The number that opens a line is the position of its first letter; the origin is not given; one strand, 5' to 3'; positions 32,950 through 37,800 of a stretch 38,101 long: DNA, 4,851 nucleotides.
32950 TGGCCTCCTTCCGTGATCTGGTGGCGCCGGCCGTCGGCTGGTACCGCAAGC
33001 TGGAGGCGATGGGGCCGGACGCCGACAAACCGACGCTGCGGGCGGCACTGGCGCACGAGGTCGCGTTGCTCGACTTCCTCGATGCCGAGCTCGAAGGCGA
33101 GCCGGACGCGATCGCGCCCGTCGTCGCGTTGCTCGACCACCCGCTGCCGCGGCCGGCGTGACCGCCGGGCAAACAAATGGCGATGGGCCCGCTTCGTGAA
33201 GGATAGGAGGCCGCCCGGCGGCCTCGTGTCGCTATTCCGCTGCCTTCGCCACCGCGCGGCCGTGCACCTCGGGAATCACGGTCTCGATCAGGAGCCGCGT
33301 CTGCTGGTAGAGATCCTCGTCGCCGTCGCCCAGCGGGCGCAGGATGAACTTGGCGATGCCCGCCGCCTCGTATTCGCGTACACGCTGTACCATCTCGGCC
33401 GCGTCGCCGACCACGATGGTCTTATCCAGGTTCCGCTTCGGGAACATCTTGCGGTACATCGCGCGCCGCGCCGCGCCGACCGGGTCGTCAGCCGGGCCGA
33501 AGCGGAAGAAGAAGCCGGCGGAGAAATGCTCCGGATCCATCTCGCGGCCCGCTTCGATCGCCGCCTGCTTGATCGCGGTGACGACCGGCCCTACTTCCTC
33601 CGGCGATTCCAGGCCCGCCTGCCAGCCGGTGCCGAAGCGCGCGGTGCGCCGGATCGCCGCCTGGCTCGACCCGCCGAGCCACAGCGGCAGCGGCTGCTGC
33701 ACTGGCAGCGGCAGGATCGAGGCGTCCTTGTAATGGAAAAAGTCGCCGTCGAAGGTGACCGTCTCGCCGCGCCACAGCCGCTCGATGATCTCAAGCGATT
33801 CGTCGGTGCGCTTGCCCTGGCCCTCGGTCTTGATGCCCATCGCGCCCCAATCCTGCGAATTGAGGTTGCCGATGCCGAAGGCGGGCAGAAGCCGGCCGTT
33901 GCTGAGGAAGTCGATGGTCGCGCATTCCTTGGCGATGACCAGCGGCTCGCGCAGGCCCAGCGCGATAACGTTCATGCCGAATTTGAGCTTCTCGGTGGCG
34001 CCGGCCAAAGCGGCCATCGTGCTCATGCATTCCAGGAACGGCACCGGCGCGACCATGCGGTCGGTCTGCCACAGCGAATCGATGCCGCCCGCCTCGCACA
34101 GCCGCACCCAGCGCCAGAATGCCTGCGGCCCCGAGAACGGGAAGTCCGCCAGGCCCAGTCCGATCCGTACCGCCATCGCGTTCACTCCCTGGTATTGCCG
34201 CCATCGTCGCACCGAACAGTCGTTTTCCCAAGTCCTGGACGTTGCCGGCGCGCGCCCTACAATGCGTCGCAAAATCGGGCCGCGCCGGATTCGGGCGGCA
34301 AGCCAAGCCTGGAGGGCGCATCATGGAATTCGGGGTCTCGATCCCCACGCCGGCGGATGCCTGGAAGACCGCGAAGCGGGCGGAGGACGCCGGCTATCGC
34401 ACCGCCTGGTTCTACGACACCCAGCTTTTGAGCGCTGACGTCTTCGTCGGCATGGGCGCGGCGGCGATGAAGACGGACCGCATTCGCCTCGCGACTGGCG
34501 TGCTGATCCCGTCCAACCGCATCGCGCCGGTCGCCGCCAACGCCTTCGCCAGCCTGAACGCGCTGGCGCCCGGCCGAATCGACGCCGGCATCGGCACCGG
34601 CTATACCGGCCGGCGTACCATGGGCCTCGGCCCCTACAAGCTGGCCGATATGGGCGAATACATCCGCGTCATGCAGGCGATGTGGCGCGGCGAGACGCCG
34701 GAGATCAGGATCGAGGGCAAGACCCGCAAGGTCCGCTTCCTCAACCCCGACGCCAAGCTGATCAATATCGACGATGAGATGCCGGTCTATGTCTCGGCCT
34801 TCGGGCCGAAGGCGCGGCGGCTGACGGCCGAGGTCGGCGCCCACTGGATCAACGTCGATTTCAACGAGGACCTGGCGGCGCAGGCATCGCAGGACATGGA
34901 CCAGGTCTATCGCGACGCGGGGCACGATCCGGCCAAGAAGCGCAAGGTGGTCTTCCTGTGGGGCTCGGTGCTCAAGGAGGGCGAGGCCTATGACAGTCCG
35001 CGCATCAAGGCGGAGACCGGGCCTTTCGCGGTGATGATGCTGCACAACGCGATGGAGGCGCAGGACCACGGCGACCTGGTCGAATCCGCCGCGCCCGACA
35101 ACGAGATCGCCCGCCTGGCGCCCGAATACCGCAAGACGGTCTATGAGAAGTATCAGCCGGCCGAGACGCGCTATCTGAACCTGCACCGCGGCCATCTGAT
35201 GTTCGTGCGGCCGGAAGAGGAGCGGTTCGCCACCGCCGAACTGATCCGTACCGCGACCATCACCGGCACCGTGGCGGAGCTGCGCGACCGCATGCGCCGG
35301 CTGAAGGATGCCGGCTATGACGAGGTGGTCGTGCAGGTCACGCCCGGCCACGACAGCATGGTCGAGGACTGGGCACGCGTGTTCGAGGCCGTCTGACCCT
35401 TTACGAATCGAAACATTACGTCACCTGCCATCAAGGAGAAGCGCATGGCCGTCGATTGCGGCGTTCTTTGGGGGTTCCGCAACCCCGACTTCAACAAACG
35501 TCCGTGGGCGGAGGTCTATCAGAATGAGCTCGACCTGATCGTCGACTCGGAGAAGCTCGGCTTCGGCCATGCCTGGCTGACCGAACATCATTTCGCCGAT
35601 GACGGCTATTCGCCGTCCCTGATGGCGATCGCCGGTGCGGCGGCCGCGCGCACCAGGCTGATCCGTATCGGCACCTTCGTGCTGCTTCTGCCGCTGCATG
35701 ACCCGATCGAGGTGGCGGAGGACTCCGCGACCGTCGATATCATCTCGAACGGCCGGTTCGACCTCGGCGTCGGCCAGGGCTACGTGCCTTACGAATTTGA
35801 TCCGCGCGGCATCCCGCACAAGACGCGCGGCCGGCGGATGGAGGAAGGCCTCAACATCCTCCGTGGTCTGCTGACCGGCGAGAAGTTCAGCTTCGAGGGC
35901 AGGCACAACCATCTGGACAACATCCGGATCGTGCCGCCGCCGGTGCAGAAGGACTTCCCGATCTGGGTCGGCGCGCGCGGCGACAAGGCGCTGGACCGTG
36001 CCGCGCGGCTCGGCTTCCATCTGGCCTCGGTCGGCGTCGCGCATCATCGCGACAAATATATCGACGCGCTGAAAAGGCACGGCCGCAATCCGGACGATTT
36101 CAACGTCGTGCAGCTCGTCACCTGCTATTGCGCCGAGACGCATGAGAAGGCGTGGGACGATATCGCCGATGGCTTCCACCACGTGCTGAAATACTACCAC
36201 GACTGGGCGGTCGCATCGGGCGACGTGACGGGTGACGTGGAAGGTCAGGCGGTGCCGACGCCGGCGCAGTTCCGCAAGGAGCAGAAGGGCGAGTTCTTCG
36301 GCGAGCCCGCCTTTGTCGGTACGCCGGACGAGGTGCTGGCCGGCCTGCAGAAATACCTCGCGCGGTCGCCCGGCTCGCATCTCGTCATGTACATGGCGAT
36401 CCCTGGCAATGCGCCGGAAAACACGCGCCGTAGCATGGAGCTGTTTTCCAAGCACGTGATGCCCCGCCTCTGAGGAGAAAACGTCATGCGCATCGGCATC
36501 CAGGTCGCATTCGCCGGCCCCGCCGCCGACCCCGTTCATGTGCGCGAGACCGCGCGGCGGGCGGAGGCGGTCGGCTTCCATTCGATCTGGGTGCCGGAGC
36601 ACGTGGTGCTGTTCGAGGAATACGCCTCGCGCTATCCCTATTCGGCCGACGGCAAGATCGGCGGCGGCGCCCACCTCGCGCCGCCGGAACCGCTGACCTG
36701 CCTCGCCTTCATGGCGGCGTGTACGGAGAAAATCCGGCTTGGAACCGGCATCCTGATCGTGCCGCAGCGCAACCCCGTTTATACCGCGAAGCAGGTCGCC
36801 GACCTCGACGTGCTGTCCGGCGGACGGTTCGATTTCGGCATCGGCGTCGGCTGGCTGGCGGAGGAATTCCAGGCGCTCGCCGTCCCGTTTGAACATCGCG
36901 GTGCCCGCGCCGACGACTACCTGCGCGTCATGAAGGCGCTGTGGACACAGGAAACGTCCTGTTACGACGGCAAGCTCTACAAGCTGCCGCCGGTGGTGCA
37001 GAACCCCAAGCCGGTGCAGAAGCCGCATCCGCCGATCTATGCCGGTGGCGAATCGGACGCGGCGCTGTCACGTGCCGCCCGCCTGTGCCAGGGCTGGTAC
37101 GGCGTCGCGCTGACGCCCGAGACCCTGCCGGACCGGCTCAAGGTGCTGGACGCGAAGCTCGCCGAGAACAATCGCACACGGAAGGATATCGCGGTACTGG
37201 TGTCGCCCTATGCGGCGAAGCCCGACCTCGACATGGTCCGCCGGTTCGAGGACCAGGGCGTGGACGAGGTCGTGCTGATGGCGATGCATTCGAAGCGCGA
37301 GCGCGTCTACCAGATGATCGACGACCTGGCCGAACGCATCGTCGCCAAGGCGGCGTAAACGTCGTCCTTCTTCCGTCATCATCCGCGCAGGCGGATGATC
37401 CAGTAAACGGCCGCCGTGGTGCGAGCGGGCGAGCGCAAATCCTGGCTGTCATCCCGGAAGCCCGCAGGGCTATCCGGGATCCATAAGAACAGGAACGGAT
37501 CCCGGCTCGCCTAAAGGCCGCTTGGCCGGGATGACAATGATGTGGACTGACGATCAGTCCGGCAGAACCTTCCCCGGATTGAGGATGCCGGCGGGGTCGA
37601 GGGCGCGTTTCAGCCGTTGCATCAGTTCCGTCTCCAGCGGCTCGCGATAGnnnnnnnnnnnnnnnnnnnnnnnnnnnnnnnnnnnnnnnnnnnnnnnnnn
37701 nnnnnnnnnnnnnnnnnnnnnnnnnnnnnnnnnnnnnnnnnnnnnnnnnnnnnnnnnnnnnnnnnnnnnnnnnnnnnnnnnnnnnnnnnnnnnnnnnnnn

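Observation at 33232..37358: Array of four divergent luciferase-like oxidoreductase paralogues with no reductase, transporter or regulator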

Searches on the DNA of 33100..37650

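Call 95: search_rna_families(source=window, start=33100, end=37650, threshold=evalue, max_evalue=1)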
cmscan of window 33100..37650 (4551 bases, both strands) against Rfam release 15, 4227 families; matches with E-value up to 1: 1.
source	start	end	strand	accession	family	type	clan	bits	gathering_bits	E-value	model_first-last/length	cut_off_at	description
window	33868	33945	+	RF01276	sR53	Gene; snRNA; snoRNA; CD-box;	-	22.4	49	0.047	1-60/60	no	Small nucleolar RNA sR53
